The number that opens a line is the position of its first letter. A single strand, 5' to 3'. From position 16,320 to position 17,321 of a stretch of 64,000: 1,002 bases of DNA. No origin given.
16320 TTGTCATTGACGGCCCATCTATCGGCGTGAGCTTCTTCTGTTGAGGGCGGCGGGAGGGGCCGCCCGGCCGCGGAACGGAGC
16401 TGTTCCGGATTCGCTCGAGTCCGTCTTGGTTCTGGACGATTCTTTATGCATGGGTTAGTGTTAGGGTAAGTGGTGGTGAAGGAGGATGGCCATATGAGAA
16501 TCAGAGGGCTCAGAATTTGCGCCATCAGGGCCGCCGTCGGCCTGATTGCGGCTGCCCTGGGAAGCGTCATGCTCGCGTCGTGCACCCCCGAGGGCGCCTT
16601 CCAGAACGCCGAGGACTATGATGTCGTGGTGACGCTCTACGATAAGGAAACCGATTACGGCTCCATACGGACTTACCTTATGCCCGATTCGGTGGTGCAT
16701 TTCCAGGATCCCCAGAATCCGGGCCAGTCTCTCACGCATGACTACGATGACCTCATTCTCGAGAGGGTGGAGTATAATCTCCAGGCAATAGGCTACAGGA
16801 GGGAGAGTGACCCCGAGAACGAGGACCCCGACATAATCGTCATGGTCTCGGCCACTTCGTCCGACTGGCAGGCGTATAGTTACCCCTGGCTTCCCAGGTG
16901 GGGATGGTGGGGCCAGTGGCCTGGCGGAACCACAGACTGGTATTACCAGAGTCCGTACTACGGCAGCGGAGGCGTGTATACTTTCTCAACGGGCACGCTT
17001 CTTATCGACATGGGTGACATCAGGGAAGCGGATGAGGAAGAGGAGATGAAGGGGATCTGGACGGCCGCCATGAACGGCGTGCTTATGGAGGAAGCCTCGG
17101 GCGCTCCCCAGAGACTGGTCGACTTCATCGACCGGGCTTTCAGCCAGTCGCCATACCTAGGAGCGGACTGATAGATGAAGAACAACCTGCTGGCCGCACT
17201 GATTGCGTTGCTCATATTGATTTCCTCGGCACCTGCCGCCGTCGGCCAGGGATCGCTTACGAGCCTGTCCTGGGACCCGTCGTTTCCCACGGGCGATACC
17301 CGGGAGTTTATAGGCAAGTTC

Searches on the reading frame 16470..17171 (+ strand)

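Call 11: search_protein_families(library=pfam, proteins=[window:16470-17171:+])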
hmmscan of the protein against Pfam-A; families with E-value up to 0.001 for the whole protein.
window:16470-17171:+ (233 aa): 1 family
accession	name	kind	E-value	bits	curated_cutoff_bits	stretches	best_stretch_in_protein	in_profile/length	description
PF13590.11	DUF4136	-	9.6e-20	72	32.8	1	53-229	1-152/152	Domain of unknown function (DUF4136)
